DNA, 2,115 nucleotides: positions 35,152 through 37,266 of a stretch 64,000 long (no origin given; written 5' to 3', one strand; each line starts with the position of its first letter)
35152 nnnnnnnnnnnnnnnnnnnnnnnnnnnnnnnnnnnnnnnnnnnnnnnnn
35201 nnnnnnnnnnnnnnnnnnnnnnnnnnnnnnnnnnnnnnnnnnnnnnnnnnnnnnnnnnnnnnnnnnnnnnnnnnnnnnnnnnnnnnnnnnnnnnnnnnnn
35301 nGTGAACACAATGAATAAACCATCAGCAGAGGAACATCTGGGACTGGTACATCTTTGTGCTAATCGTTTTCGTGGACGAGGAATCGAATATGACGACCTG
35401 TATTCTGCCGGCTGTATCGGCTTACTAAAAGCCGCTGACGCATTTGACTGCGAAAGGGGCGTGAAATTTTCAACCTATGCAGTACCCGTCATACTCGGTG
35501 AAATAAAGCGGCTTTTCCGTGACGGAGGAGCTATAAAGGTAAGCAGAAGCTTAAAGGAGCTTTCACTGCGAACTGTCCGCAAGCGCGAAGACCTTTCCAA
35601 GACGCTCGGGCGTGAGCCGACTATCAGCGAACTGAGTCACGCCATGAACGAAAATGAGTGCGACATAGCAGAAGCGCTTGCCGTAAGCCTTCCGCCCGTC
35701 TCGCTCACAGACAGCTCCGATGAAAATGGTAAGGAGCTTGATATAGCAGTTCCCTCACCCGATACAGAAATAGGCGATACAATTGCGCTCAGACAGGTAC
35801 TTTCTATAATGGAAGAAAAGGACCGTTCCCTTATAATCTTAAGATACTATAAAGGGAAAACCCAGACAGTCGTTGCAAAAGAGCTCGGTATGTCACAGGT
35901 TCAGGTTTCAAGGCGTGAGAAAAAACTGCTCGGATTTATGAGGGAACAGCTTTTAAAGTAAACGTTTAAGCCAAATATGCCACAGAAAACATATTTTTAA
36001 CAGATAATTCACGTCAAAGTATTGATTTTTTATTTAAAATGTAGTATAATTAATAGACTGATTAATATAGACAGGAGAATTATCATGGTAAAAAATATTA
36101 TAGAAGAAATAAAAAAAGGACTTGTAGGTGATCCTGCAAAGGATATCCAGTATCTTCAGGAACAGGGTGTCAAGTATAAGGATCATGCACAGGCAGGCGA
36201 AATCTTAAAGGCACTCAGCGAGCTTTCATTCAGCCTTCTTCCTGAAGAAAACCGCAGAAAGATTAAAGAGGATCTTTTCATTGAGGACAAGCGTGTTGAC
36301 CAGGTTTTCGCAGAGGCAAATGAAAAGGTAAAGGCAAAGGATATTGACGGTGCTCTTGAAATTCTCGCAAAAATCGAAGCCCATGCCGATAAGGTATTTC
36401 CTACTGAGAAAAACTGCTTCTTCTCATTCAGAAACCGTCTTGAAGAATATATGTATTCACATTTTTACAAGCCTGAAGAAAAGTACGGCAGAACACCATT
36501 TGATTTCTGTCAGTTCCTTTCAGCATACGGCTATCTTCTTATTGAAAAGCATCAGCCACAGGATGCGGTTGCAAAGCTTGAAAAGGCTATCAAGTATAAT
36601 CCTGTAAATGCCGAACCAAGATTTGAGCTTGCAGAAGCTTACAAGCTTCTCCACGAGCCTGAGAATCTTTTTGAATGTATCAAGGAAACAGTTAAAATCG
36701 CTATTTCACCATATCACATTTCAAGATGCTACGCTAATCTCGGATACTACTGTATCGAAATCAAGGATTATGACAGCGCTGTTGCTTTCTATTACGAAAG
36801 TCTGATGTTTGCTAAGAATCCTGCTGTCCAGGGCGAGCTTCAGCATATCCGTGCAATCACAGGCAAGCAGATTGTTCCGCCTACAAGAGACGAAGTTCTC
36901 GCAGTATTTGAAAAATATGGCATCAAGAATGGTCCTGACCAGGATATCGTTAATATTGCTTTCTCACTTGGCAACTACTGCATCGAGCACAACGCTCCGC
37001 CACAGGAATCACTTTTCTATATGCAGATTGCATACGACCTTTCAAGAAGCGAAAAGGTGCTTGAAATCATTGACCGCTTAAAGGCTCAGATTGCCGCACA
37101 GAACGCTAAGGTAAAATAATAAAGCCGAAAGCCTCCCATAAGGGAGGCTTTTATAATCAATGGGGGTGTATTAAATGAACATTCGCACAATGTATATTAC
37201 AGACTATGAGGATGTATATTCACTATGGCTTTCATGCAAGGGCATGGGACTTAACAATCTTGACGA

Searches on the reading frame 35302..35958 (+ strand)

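Call 17: search_protein_families(library=pfam, proteins=[window:35302-35958:+], max_evalue=0.01)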
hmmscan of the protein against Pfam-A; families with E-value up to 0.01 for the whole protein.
window:35302-35958:+ (219 aa): 6 families
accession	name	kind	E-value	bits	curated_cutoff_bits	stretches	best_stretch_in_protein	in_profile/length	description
PF04542.20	Sigma70_r2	-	5.5e-16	58.6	24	1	10-75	3-68/71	Sigma-70 region 2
PF04545.22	Sigma70_r4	-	1.4e-08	34.5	24.1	1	167-210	2-45/50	Sigma-70, region 4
PF04539.22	Sigma70_r3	-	3.3e-07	30.8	25.3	1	95-141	10-57/78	Sigma-70 region 3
PF08281.18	Sigma70_r4_2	-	3.5e-05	23.8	25.7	1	162-203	3-44/54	Sigma-70, region 4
PF13384.12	HTH_23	-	7.3e-05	22.9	24.6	1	171-204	3-36/50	Homeodomain-like domain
PF01381.28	HTH_3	-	0.0015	19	23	1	184-207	8-31/55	Helix-turn-helix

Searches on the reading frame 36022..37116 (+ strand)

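Call 17: search_protein_families(library=pfam, proteins=[window:36022-37116:+], max_evalue=0.01)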
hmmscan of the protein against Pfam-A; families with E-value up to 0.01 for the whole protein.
window:36022-37116:+ (365 aa): 8 families
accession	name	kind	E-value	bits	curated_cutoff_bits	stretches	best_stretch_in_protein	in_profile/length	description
PF13431.12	TPR_17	-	9e-07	29.1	24.4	0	186-213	2-29/34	Tetratricopeptide repeat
PF13424.12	TPR_12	-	5.4e-06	26.9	30.1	1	202-261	8-72/77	Tetratricopeptide repeat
PF14559.12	TPR_19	-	2.3e-05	25.1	25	1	173-208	1-36/68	Tetratricopeptide repeat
PF13414.12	TPR_11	-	0.00016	21.7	26.8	1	171-208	2-39/42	TPR repeat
PF13432.12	TPR_16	-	0.0002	22.2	32.7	0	171-207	5-41/65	Tetratricopeptide repeat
PF13181.12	TPR_8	-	0.0002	21.7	25.7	0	235-263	2-30/34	Tetratricopeptide repeat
PF07719.23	TPR_2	-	0.00048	20.5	27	0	165-194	3-32/34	Tetratricopeptide repeat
PF00515.34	TPR_1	-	0.0034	17.6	27.8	0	235-261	2-28/34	Tetratricopeptide repeat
